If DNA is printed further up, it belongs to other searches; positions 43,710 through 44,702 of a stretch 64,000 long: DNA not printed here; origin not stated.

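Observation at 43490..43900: PolB gene split after motif C by a translationally coupled small membrane-protein ORF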

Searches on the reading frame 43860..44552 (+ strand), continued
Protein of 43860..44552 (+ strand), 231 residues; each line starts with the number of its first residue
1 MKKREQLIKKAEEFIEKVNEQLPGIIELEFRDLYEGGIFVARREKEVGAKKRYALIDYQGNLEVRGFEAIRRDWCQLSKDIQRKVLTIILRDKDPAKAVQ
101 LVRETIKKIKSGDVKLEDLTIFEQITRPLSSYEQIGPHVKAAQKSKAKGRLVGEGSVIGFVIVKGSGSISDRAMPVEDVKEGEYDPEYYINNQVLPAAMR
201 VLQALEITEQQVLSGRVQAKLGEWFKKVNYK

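Call 59: search_protein_families(library=pfam, proteins=[L067:5117-6001:+, L069:5129-6001:+, L128:5129-6001:+, L133:2395-2712:+, L133:3558-4001:+, L126:3-224:+], max_evalue=0.1)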
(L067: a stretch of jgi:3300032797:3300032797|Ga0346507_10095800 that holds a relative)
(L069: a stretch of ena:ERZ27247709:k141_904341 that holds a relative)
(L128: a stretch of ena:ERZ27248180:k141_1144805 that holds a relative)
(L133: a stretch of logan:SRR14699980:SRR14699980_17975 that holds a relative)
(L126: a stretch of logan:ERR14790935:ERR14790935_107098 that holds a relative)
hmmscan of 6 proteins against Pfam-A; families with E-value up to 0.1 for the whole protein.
L067:5117-6001:+ (295 aa): 2 families
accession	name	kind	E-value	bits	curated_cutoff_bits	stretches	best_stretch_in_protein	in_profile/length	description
PF14528.11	LAGLIDADG_3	-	3.9e-12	46.7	22.5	1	199-275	3-81/82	LAGLIDADG-like domain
PF14527.11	LAGLIDADG_WhiA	-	0.00065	20.2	23.2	1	201-276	3-75/93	WhiA LAGLIDADG-like domain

L069:5129-6001:+ (291 aa): 2 families
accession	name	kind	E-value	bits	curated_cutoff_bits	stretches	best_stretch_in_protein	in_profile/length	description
PF14528.11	LAGLIDADG_3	-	7.7e-11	42.5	22.5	1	197-271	3-81/82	LAGLIDADG-like domain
PF14527.11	LAGLIDADG_WhiA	-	0.0044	17.6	23.2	1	199-272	3-75/93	WhiA LAGLIDADG-like domain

L128:5129-6001:+ (291 aa): 3 families
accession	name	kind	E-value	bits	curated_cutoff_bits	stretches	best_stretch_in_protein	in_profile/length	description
PF14528.11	LAGLIDADG_3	-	3.1e-12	47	22.5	1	197-271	3-81/82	LAGLIDADG-like domain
PF14527.11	LAGLIDADG_WhiA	-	9.3e-05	22.9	23.2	1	199-272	3-75/93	WhiA LAGLIDADG-like domain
PF03715.18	Noc2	-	0.021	14.4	29.9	1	224-277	237-289/298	Noc2p family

L133:2395-2712:+ (106 aa): 1 family
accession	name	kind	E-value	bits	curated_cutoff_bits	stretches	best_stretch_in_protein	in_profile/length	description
PF00003.28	7tm_3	-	0.016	15.3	33.5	1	4-86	114-175/251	7 transmembrane sweet-taste receptor of 3 GCPR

L133:3558-4001:+ (148 aa): 1 family
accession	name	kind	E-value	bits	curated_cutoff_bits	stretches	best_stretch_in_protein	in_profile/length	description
PF13967.11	RSN1_TM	-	1.1e-05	25.6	27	1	33-107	71-154/156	Late exocytosis, associated with Golgi transport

L126:3-224:+ (74 aa): 1 family
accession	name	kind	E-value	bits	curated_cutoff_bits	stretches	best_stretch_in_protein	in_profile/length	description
PF00857.26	Isochorismatase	-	7.3e-10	39.6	27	1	1-36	117-152/175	Isochorismatase domain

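Call 60: search_solved_structures(query=L128:5129-6001:+, max_evalue=1)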
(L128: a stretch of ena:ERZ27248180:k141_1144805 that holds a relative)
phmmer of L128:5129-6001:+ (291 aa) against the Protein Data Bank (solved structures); distinct sequences matched with E-value up to 1: 0.

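Call 61: search_protein_families(library=phrogs, proteins=[L128:5129-6001:+, L133:2395-2712:+], max_evalue=0.01)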
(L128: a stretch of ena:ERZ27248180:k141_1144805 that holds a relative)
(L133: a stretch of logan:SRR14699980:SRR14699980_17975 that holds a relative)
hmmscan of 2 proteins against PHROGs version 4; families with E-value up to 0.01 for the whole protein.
L128:5129-6001:+ (291 aa): 1 family
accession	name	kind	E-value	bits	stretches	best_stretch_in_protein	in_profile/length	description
phrog_4645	-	DNA, RNA and nucleotide metabolism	5.2e-06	26.8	1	87-269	91-283/308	endonuclease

L133:2395-2712:+ (106 aa): 0 families

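Call 89: search_solved_structures(query=A3, max_evalue=1)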
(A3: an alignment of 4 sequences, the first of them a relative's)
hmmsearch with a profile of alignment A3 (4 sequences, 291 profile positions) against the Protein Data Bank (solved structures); distinct sequences matched with E-value up to 1: 7.
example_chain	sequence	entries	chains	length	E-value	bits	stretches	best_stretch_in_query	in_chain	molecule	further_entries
1dq3_A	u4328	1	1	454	0.0028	20.3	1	132-244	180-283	ENDONUCLEASE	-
3uvf_A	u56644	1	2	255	0.012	18.3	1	197-278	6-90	Intron-encoded DNA endonuclease I-HjeMI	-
1p8k_Z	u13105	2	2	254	0.16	14.5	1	197-278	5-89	Intron-encoded endonuclease I-AniI | LAGLIDADG endonuclease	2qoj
8xpx_A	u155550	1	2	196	0.29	13.7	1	41-94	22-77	Protein mono-ADP-ribosyltransferase PARP12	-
6v3w_A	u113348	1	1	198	0.29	13.7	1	41-94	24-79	Protein mono-ADP-ribosyltransferase PARP12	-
2pqf_A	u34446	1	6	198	0.31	13.6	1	41-94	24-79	Poly [ADP-ribose] polymerase 12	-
6htl_A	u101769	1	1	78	0.45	13.1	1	124-166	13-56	Phosphoprotein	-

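Call 90: find_homologous_proteins(query=A3, max_evalue=0.00001)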
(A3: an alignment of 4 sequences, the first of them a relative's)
Query A3 (4 sequences) (291 aa, profile of the alignment): 6 proteins with E <= 0.00001 among 3058 candidates.
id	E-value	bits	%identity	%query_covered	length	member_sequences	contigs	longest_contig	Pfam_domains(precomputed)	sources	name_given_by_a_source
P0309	6.6e-165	566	67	100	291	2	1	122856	PF14528.12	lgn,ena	-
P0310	1.0e-163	562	100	100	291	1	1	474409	PF14528.12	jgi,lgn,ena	-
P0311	1.7e-162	558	66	100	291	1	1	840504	PF14528.12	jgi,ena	-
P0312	4.8e-149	514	47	99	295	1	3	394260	PF14528.12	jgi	jgi:intein/homing endonuclease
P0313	2.4e-85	305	41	98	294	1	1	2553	PF14528.12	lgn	-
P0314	1.6e-79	285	42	71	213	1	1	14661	PF14528.12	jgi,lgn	-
